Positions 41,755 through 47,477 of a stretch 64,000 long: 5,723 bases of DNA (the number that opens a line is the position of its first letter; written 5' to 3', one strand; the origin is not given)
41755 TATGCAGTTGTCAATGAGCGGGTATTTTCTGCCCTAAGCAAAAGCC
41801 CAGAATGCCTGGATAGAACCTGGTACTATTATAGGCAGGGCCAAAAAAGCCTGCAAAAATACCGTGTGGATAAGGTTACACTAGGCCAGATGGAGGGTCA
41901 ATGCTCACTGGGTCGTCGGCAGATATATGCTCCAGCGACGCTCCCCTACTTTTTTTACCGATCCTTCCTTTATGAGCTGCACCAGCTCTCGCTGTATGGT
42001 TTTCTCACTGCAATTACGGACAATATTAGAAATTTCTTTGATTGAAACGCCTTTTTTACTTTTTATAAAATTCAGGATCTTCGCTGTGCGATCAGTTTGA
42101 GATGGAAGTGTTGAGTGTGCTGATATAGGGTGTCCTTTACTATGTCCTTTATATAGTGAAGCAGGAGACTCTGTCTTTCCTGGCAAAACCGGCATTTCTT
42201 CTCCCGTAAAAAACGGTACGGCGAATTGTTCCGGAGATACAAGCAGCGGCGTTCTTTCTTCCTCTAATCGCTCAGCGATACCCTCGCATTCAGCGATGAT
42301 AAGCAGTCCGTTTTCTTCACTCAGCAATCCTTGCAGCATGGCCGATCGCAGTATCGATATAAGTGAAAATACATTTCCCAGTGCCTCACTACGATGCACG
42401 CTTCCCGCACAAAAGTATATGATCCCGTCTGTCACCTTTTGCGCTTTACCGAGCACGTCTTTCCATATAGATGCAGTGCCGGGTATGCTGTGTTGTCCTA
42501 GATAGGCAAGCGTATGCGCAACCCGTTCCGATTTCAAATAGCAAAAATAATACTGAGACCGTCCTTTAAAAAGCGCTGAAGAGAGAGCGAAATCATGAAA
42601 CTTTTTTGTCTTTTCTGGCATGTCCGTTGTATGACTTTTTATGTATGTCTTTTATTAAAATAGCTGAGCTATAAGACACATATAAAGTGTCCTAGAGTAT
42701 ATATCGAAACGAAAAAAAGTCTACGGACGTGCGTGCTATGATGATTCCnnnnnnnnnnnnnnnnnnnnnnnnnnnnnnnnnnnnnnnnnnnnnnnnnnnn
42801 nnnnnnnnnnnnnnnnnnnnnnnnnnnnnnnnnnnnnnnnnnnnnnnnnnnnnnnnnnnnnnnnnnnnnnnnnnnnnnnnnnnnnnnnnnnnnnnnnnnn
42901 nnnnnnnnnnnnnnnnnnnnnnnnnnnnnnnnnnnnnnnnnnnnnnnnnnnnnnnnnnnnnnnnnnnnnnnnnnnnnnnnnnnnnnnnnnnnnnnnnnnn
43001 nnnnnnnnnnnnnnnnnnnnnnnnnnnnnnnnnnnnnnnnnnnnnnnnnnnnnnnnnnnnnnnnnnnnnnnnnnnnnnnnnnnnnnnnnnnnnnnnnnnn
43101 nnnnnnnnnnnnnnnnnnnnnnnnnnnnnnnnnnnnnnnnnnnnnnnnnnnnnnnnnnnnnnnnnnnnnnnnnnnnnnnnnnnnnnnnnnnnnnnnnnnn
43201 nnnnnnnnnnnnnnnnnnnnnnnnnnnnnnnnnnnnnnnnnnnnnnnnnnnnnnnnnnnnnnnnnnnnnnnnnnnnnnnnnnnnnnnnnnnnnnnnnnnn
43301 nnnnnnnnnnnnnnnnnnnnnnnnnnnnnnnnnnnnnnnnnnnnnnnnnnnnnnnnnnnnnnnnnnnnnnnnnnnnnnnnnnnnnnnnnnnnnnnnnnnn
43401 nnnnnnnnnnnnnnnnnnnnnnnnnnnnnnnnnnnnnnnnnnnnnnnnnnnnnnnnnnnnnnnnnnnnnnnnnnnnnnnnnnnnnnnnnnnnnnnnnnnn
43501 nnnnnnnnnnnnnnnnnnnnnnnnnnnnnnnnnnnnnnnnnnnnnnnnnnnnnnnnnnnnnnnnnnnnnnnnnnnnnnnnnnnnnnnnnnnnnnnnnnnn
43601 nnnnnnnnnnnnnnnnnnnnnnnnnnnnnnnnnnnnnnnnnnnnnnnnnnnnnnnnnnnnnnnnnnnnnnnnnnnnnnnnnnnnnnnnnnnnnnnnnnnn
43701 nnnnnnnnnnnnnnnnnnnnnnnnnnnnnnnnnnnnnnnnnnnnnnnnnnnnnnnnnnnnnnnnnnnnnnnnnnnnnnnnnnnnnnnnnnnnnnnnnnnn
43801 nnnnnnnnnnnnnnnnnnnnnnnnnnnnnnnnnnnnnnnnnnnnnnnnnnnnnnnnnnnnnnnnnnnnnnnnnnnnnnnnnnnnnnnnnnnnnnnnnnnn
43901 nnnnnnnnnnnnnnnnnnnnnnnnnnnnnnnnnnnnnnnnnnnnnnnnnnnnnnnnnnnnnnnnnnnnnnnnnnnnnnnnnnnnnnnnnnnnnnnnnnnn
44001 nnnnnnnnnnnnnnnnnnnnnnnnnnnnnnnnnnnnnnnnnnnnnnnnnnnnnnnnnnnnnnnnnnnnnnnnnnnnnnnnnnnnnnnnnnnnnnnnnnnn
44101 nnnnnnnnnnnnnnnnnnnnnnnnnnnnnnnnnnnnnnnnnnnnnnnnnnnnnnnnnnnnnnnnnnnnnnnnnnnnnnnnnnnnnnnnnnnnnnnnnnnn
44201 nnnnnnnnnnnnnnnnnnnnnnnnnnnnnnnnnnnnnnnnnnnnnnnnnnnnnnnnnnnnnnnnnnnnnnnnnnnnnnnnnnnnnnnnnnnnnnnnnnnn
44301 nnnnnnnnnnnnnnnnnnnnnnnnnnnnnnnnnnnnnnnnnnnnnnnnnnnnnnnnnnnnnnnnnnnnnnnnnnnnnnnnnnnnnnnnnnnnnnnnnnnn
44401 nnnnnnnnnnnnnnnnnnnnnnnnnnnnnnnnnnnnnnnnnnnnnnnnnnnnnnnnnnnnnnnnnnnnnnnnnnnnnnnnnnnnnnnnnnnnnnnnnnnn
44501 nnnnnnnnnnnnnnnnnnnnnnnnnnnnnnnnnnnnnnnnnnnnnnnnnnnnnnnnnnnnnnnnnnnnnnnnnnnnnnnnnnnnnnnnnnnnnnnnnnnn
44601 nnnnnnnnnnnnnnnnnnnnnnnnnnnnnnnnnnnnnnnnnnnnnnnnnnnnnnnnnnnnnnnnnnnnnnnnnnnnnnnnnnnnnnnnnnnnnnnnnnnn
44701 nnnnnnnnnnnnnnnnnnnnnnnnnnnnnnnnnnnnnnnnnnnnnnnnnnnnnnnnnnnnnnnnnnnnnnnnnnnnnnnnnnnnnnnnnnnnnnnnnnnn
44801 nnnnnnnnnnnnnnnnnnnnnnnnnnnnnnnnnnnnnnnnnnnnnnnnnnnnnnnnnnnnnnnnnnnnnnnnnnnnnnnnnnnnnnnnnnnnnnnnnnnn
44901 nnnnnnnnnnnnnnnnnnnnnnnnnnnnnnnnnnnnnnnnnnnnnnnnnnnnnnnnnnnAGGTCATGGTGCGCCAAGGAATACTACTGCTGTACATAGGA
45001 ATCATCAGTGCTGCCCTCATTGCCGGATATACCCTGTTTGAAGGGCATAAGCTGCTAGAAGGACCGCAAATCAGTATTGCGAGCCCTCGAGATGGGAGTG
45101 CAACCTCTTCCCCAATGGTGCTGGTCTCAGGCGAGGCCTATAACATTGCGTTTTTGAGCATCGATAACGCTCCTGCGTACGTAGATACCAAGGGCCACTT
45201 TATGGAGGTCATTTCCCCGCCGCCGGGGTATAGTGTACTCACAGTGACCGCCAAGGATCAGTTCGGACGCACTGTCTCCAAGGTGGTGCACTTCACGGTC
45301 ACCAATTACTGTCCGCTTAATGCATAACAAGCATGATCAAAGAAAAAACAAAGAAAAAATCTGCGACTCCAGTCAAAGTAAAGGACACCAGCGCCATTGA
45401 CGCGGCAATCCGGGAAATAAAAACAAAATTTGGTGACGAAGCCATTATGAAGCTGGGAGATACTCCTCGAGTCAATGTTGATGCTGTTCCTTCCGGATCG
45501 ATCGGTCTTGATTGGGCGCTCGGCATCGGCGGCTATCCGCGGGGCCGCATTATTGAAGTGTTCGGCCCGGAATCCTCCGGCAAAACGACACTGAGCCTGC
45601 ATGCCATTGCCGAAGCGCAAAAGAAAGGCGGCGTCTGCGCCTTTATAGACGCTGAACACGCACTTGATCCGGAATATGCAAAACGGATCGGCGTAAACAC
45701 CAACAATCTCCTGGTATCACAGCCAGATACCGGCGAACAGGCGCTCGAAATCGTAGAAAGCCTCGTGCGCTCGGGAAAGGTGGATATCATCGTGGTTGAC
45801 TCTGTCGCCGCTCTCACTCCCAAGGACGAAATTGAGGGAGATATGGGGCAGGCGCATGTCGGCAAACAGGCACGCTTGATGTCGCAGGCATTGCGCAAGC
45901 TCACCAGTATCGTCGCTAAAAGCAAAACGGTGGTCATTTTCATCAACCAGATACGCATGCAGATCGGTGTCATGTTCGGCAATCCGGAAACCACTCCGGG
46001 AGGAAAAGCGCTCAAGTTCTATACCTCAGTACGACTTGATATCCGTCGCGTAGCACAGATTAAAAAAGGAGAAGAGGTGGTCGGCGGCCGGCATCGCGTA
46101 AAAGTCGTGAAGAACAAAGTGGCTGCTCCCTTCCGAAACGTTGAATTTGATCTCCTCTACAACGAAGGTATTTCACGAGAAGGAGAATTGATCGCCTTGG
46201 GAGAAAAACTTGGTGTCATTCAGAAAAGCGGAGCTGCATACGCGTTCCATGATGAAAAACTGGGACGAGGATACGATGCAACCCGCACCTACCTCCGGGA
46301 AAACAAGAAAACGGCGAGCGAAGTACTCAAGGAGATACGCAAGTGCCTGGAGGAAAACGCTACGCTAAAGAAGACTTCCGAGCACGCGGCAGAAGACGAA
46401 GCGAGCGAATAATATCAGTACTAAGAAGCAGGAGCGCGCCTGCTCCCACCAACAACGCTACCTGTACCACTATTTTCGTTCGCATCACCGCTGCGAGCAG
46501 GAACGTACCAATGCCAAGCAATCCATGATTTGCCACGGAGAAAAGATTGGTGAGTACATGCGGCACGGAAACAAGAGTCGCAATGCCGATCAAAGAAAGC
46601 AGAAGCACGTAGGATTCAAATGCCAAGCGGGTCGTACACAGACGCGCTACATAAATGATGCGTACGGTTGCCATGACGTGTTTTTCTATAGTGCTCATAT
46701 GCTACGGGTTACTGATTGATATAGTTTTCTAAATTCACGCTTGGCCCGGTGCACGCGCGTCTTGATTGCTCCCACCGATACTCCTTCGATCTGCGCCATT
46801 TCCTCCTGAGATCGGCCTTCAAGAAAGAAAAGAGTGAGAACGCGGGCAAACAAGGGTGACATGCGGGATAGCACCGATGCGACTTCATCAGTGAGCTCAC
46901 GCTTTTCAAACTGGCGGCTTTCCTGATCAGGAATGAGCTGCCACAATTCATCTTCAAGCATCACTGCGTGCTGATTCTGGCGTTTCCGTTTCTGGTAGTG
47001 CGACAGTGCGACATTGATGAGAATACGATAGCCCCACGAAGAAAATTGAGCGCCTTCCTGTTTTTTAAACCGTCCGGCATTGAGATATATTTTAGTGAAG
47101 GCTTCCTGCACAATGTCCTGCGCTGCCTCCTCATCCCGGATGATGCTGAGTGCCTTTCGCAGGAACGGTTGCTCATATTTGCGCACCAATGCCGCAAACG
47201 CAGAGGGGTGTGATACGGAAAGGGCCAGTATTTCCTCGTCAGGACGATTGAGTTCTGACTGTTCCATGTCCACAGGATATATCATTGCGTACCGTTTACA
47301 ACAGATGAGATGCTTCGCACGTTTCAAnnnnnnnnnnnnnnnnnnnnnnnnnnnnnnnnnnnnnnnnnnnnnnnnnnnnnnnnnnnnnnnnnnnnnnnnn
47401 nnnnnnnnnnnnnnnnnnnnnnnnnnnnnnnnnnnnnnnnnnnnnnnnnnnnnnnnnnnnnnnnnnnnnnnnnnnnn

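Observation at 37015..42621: Cell-envelope locus: 1153-aa PG-binding repetitive surface protein, TPR membrane protein, small TM peptide and a wHTH regulator, flanked by strong terminators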

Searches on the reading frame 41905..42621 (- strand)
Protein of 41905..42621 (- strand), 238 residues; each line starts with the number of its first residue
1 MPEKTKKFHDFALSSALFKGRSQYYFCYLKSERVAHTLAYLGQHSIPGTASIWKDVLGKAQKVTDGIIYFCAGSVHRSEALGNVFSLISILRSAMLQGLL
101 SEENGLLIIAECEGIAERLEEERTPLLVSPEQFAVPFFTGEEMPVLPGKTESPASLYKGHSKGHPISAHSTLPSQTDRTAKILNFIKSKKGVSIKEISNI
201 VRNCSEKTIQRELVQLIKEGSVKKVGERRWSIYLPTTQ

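Call 3: search_protein_families(library=pfam, proteins=[window:41905-42621:-], max_evalue=1)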
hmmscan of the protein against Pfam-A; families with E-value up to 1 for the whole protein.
window:41905-42621:- (238 aa): 10 families
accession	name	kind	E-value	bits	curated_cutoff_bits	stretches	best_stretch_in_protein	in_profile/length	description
PF08784.17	RPA_C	-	0.00092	20.3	22.6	1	167-222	41-99/106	Replication protein A C terminal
PF14493.12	HTH_40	-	0.0024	18.5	27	1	189-221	10-41/89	Helix-turn-helix domain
PF08220.18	HTH_DeoR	-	0.0082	16.3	21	1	178-225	1-47/57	DeoR-like helix-turn-helix domain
PF08279.18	HTH_11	-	0.019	15.3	25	1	178-220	1-43/55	HTH domain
PF18954.5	DUF5697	-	0.043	14.4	27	1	181-226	2-47/161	Family of unknown function (DUF5697)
PF10494.15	Stk19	-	0.072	13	27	1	176-225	16-65/278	Inactive serine-threonine protein kinase 19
PF25212.1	HVO_A0114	-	0.085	13.1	27.6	1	176-229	21-73/84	HVO_A0114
PF03965.22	Penicillinase_R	-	0.11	13.3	22.6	1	176-237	2-66/115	Penicillinase repressor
PF22979.2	HTH_69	-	0.11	12.9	27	1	191-230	26-65/69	Winged helix-turn-helix domain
PF21524.3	SAMD1_WH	-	0.28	11.8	24.5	1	194-225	19-53/63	SAM domain-containing protein 1, WH domain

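Call 4: search_protein_families(library=ncbifam, proteins=[window:41905-42621:-], max_evalue=1)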
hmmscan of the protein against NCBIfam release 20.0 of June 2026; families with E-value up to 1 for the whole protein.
window:41905-42621:- (238 aa): 4 families
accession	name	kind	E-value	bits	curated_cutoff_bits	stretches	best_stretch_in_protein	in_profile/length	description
TIGR01884.1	cas_HTH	subfamily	2.4e-05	23.8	60.2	1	176-231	141-194/202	CRISPR-associated CARF protein Csa3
NF041397.1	TranRegGlpR_Halo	equivalog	0.0041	16.8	300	1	177-224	5-51/253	HTH-type transcriptional regulator GlpR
NF040890.1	trans_reg_YgbI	equivalog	0.074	12.5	400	1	177-225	5-52/253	DNA-binding transcriptional repressor YgbI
NF053606.1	Sta1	subfamily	0.81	9.8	80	1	177-225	20-67/100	Sta1 family transcriptional regulator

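Call 40: find_homologous_proteins(query=window:41905-42621:-)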
Query window:41905-42621:- (238 aa): 550 proteins with E <= 0.001 among 910 candidates; the best 120 are listed.
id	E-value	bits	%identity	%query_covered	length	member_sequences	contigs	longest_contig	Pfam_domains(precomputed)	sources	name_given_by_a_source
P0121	1.1e-149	514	97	100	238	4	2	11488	-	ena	-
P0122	3.1e-76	274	60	97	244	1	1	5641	-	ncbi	-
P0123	6.7e-59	217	48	100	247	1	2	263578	-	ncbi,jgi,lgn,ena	-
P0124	2.4e-57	212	47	99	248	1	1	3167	-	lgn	-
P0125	2.0e-52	196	43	99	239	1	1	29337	-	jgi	jgi:hypothetical protein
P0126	1.1e-50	190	44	99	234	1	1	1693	PF08220.19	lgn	-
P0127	1.5e-50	190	44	99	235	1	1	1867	PF08220.19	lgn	-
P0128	4.7e-50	188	44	99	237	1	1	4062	-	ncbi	-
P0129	5.8e-50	188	44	99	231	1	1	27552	-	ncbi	-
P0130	2.2e-49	186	41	100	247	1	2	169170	-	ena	-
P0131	4.2e-49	185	44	97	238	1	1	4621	-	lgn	-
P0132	4.6e-49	185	45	99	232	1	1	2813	-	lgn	-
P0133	8.5e-49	184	43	99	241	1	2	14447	-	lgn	-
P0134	9.5e-49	184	41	100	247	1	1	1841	-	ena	-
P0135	1.2e-48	184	45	98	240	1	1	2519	-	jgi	-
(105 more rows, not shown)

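Call 43: search_solved_structures(query=A3, max_evalue=10)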
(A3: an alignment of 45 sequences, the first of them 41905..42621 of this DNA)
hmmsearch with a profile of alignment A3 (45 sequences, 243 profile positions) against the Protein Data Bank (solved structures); distinct sequences matched with E-value up to 10: 4.
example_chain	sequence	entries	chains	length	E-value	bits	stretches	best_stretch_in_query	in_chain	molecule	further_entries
1p6r_A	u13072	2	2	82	0.0053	19.8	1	182-240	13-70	Penicillinase repressor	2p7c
4btf_A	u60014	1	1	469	0.14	15.2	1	109-215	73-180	MIXED LINEAGE KINASE DOMAIN-LIKE PROTEIN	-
1i1s_A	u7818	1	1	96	0.49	13.4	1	176-232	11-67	MOTA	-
1bja_A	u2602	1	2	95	0.5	13.3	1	176-232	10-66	TRANSCRIPTION REGULATORY PROTEIN MOTA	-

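Call 44: search_protein_families(library=pfam, alignment_id=A3, max_evalue=0.01)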
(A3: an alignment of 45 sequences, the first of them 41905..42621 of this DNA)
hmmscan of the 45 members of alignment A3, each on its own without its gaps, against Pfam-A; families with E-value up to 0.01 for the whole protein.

A. member 1, window:41905-42621:- (238 aa): 3 families
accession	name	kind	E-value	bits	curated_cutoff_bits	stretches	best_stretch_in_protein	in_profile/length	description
PF08784.17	RPA_C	-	0.00092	20.3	22.6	1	167-222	41-99/106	Replication protein A C terminal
PF14493.12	HTH_40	-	0.0024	18.5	27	1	189-221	10-41/89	Helix-turn-helix domain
PF08220.18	HTH_DeoR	-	0.0082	16.3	21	0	178-225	1-47/57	DeoR-like helix-turn-helix domain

B. families by the number of members that match (of 45 scanned): 29 families (the first 25 are shown)
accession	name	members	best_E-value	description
PF13730.12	HTH_36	33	2.6e-06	Helix-turn-helix domain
PF08220.18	HTH_DeoR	31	1.3e-06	DeoR-like helix-turn-helix domain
PF25212.1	HVO_A0114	16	0.00048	HVO_A0114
PF03965.22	Penicillinase_R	14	6e-05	Penicillinase repressor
PF25213.1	HVO_A0261_N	12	0.00076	HVO_A0261 N-terminal domain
PF12840.13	HTH_20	10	7.9e-05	Helix-turn-helix domain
PF13384.12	HTH_23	9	0.00071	Homeodomain-like domain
PF08279.18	HTH_11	9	0.0011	HTH domain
PF08784.17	RPA_C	6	0.00022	Replication protein A C terminal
PF12802.13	MarR_2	6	0.00043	MarR family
PF01726.22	LexA_DNA_bind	5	0.00021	LexA DNA binding domain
PF01978.25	TrmB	4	0.00052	Sugar-specific transcriptional regulator TrmB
PF08221.17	HTH_9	3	0.00096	RNA polymerase III subunit RPC82 helix-turn-helix domain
PF01022.26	HTH_5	3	0.0016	Bacterial regulatory protein, arsR family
PF08100.18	Dimerisation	2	0.00064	O-methyltransferase dimerisation domain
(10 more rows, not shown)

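Call 69: predict_structure(alignment_id=A3)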
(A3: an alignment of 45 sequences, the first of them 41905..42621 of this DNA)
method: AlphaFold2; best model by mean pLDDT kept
length: 238 residues; sequences in the alignment: 45
mean_pLDDT: 85.2   pTM: 0.54
mean pLDDT of the five models: 85.2, 84.9, 84.9, 84.8, 84.6
residues with pLDDT >= 90: 163; 70-90: 21; 50-70: 25; < 50: 29
segments of 3 or more residues with pLDDT < 50: 139-144, 146-158, 160-167
pLDDT, mean of each block of 10 residues (from residue 1): 75 91 95 98 96 98 98 96 98 97 98 97 62 56 47 46 48 86 96 96 94 96 91 90
secondary structure, 60 per line:
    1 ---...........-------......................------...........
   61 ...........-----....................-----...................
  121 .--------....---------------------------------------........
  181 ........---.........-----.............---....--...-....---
elements in order: H4-14 H22-43 H50-71 H77-96 H102-121 H130-133 H173-188 H194-200 H206-218 E222-225 E232-235

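Call 71: fold_search(model_id=the predicted structure, library=pdb)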
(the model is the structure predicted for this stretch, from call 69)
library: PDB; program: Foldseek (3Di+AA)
matches with E <= 10: 1047; with E <= 0.001: 0
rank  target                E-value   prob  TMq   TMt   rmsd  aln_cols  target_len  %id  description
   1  1sd4_A                8.6e-03  1.00  0.23  0.41   2.7        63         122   25  Crystal Structure of a SeMet derivative of BlaI at 2.0 A (released 2004-08-10)
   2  1p6r_MODEL_1_A        2.6e-02  1.00  0.24  0.63   2.1        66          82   30  Solution structure of the DNA binding domain of the repressor BlaI. (released 2003-12-09)
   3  8xu8_SK               3.3e-02  1.00  0.23  0.48  20.5       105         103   19  State 2c(S2c) of yeast 80S ribosome bound to compact eEF2 and 2 tRNAs during peptidyl transferation (released 2024-12-11)
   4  1okr_A                6.9e-02  1.00  0.23  0.43   2.5        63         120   22  Three-dimensional structure of S.aureus methicillin-resistance regulating transcriptional repressor MecI. (released 2003-10-09)
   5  1sd7_B                7.6e-02  1.00  0.23  0.45   2.3        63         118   22  Crystal Structure of a SeMet derivative of MecI at 2.65 A (released 2004-02-24)
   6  1xsd_A                7.6e-02  1.00  0.23  0.42   2.4        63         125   25  Crystal structure of the BlaI repressor in complex with DNA (released 2005-03-29)
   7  2mh2_MODEL_1_A        7.6e-02  1.00  0.23  0.75   2.0        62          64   18  Structural insights into the DNA recognition and protein interaction domains reveal fundamental homologous DNA (released 2014-04-16)
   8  9c3h_Sc               7.6e-02  1.00  0.23  0.58  12.9        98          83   15  Structure of the CNOT3-bound human 80S ribosome with tRNA-ARG in the P-site. (released 2024-12-04)
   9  5aj0_BZ               7.6e-02  1.00  0.24  0.58  15.7        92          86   16  Cryo electron microscopy of actively translating human polysomes (POST state). (released 2015-05-20)
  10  4jba_B                8.0e-02  1.00  0.23  0.39   2.5        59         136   20  Crystal Structure of the Oxidized Form of MarR from E.coli (released 2013-10-16)
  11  2gsc_A                8.0e-02  1.00  0.34  0.68   2.6        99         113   11  Crystal Structure of the Conserved Hypothetical Cytosolic Protein Xcc0516 from Xanthomonas campestris (released 2006-10-03)
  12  3jth_B                8.5e-02  1.00  0.24  0.58   2.0        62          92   19  Crystal structure of a transcriptional regulator HlyU from Vibrio vulnificus CMCP6 (released 2010-03-16)
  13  9e71_BW               8.5e-02  1.00  0.24  0.73   2.6        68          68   22  Cryo-EM structure of the Pyrobaculum calidifontis 70S ribosome (released 2024-11-20)
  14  4k2e_A                8.9e-02  1.00  0.24  0.57   1.8        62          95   21  HlyU from Vibrio cholerae N16961 (released 2014-04-30)
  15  1sd7_A                8.9e-02  1.00  0.23  0.44   2.5        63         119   22  Crystal Structure of a SeMet derivative of MecI at 2.65 A (released 2004-02-24)
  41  2gsc_B                1.5e-01  1.00  0.36  0.68   2.5       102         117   13  Crystal Structure of the Conserved Hypothetical Cytosolic Protein Xcc0516 from Xanthomonas campestris (released 2006-10-03)
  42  2gsc_E                1.5e-01  1.00  0.35  0.69   2.5       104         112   12  Crystal Structure of the Conserved Hypothetical Cytosolic Protein Xcc0516 from Xanthomonas campestris (released 2006-10-03)
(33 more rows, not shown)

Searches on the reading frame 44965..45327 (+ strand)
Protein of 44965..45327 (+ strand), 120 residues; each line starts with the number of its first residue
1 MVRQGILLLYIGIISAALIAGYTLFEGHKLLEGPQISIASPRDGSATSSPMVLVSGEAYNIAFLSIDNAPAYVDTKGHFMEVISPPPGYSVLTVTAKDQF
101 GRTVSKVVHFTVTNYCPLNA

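Call 76: search_protein_families(library=pfam, proteins=[window:44965-45327:+], max_evalue=0.001)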
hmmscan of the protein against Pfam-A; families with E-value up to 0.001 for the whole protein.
window:44965-45327:+ (120 aa): 1 family
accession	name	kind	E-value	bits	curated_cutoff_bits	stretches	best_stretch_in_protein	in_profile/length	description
PF09136.16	Glucodextran_B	-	3.9e-06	27.1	27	1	34-111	1-80/83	Glucodextranase, domain B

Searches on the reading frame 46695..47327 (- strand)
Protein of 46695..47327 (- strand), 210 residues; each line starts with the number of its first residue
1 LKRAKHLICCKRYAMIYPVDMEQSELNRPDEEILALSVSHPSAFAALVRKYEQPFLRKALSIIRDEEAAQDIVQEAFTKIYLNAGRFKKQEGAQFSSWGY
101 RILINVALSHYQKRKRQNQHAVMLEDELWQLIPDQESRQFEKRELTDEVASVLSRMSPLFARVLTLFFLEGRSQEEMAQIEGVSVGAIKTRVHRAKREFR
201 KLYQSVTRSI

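Call 84: search_protein_families(library=pfam, proteins=[window:46695-47327:-], max_evalue=0.00001)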
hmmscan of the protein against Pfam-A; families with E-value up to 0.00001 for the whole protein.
window:46695-47327:- (210 aa): 3 families
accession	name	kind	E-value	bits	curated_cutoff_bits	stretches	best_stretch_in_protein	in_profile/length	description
PF04542.20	Sigma70_r2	-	2.6e-13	50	24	1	47-116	1-70/71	Sigma-70 region 2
PF08281.18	Sigma70_r4_2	-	2.8e-11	43.3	25.7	1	148-197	3-52/54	Sigma-70, region 4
PF04545.22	Sigma70_r4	-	5.3e-07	29.5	24.1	1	153-198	2-47/50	Sigma-70, region 4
